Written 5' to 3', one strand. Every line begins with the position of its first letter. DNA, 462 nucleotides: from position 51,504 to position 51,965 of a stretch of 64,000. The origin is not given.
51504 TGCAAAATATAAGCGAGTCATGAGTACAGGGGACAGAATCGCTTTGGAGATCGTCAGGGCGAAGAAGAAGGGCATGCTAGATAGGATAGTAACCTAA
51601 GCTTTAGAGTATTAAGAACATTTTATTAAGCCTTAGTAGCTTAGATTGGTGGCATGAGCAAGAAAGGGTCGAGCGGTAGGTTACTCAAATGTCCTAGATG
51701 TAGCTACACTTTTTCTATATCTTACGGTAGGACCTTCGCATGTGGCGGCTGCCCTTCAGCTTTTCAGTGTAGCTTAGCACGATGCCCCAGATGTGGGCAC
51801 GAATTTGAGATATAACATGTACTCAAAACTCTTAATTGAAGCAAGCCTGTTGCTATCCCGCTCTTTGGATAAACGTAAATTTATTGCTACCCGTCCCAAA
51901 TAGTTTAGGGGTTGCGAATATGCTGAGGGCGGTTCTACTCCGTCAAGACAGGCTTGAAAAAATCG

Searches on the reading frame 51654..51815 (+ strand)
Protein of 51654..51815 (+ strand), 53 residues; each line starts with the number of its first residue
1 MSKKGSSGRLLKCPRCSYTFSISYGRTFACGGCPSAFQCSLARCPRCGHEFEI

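Call 37: search_protein_families(library=pfam, max_evalue=0.01, proteins=[window:51654-51815:+])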
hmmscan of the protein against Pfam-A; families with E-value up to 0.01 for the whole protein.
window:51654-51815:+ (53 aa): 4 families
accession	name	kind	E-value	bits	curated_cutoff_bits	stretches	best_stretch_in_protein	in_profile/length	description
PF07191.17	Zn_ribbon_6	-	4e-05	24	25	1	12-52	2-40/67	Double zinc ribbon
PF13717.11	Zn_ribbon_4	-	0.0002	21.7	30.3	0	7-20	22-35/36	zinc-ribbon domain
PF08274.17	Zn_Ribbon_YjdM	-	0.0031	17.9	30.8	0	44-52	22-30/30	PhnA Zinc-Ribbon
PF06827.20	zf-FPG_IleRS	-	0.0067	16.7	21.3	0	44-52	4-12/30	Zinc finger found in FPG and IleRS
